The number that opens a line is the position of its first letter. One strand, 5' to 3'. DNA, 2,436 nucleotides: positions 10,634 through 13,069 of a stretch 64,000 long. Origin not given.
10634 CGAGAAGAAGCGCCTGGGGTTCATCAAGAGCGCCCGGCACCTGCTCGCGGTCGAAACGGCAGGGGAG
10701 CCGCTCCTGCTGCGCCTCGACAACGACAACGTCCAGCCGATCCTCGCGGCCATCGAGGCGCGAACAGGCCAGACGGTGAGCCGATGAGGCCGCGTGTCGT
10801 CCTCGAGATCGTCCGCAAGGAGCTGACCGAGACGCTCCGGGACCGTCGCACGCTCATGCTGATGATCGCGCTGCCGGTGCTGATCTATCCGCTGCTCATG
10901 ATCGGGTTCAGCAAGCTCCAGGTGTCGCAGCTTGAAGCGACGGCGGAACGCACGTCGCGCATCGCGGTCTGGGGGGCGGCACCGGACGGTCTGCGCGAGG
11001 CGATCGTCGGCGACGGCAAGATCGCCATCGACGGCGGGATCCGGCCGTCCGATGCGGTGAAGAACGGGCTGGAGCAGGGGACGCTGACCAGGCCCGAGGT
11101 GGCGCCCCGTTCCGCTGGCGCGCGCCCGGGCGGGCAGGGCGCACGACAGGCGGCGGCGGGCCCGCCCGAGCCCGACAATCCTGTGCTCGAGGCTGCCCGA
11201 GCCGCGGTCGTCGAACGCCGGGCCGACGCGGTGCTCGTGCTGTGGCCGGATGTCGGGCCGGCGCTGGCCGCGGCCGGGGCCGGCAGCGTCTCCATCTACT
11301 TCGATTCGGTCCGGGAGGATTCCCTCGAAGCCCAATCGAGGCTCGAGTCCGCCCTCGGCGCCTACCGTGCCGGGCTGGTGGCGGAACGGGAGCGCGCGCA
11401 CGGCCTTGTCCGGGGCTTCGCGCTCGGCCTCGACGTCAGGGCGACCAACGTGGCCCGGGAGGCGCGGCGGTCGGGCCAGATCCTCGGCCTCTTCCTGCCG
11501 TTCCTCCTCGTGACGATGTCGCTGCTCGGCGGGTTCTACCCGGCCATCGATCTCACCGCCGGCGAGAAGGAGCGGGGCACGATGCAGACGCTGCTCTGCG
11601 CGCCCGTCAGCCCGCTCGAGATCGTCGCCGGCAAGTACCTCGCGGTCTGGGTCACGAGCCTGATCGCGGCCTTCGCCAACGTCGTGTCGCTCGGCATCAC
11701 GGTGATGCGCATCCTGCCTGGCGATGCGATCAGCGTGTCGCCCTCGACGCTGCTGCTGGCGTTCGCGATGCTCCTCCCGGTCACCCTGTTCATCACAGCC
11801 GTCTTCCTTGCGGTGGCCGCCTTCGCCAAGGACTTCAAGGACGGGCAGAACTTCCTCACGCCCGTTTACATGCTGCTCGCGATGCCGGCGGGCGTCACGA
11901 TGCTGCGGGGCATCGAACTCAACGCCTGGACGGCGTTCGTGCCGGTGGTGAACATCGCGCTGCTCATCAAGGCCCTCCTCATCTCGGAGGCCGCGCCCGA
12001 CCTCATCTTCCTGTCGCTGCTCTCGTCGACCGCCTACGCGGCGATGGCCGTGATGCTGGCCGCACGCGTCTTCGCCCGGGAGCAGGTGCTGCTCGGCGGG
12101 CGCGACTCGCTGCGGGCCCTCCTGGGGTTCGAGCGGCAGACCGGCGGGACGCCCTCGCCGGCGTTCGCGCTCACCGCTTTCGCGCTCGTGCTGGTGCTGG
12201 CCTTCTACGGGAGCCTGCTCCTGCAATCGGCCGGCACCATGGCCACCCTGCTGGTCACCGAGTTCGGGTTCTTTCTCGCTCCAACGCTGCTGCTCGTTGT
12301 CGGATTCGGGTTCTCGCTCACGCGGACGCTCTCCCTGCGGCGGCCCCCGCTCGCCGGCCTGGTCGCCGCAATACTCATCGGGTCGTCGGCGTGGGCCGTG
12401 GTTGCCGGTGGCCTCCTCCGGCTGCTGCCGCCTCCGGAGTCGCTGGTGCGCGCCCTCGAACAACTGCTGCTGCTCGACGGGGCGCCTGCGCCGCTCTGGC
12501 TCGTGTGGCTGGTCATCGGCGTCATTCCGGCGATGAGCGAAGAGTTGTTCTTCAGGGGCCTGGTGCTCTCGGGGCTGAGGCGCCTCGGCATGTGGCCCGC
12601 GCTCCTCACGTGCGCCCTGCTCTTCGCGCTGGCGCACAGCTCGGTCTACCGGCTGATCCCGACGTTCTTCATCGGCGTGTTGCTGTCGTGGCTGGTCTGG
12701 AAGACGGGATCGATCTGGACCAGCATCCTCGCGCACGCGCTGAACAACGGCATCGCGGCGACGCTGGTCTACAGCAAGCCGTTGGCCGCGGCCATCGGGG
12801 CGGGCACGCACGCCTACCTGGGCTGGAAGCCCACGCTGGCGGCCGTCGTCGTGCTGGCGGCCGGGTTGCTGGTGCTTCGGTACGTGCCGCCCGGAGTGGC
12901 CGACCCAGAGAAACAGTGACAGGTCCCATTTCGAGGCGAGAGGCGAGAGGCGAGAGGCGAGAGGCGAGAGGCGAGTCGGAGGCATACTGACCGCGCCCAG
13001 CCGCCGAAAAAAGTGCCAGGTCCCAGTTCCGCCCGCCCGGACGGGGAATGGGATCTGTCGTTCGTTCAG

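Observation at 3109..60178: Family of intergenic elements built from tandem heptamers that share the phase A-G-N-N-G-C-N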

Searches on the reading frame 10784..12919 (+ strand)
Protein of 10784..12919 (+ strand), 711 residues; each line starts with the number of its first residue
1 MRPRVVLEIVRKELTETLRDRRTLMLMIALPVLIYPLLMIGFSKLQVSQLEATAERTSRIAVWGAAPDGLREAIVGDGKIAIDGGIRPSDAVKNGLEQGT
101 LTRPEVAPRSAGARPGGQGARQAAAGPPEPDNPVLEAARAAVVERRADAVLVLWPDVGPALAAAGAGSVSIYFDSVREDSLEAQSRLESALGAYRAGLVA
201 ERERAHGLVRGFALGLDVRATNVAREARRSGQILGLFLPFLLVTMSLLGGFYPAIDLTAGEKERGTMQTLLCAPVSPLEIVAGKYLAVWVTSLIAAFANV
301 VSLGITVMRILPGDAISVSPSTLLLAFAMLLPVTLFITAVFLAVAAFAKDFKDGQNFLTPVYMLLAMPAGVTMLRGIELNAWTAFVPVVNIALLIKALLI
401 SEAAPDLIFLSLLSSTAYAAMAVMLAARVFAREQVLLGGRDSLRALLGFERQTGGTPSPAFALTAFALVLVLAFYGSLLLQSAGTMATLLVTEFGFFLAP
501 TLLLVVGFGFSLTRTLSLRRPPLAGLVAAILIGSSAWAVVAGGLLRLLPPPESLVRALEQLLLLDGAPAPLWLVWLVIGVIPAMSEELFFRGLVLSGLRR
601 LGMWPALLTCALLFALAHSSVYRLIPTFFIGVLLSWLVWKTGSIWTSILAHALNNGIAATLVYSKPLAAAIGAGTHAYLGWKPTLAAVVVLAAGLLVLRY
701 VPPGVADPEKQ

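Call 25: find_encoding_contigs(protein=window:10784-12919:+, flank=10000, max_places=6)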
Protein window:10784-12919:+ (711 aa): 4 contigs read that carry it; 4 places shown.
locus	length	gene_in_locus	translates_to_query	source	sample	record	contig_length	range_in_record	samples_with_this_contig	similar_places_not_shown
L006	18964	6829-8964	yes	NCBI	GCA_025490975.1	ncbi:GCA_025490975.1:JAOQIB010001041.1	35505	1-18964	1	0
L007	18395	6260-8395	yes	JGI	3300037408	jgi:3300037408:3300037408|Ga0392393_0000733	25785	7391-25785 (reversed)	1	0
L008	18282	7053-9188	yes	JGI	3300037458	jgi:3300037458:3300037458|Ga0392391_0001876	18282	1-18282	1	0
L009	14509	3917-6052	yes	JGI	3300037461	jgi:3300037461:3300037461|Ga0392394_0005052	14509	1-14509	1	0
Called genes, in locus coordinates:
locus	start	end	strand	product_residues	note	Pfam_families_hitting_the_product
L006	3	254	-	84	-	?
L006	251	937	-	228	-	PF02589:LUD_dom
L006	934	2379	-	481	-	PF02589:LUD_dom, PF13187:Fer4_9 (faint), PF13237:Fer4_10 (faint), PF00037:Fer4 (faint), PF13183:Fer4_8, PF13534:Fer4_17 (weak), PF11870:LutB_C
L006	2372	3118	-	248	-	PF02754:CCG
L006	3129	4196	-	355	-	PF00724:Oxidored_FMN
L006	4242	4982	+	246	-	PF00005:ABC_tran, PF13304:AAA_21 (faint)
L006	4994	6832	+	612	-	PF00069:Pkinase, PF07714:PK_Tyr_Ser-Thr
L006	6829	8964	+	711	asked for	PF12679:ABC2_membrane_2, PF12698:ABC2_membrane_3, PF01061:ABC2_membrane, PF02517:Rce1-like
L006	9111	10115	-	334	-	PF08240:ADH_N, PF00107:ADH_zinc_N, PF13602:ADH_zinc_N_2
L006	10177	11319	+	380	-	PF01208:URO-D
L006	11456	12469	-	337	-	PF00248:Aldo_ket_red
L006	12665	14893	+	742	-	PF02771:Acyl-CoA_dh_N, PF00441:Acyl-CoA_dh_1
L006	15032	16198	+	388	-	PF03435:Sacchrp_dh_NADP (weak), PF16653:Sacchrp_dh_C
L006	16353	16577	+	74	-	-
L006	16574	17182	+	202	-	PF03352:Adenine_glyco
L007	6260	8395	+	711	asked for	PF12679:ABC2_membrane_2, PF12698:ABC2_membrane_3, PF01061:ABC2_membrane, PF02517:Rce1-like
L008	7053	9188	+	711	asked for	PF12679:ABC2_membrane_2, PF12698:ABC2_membrane_3, PF01061:ABC2_membrane, PF02517:Rce1-like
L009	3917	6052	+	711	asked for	PF12679:ABC2_membrane_2, PF12698:ABC2_membrane_3, PF01061:ABC2_membrane, PF02517:Rce1-like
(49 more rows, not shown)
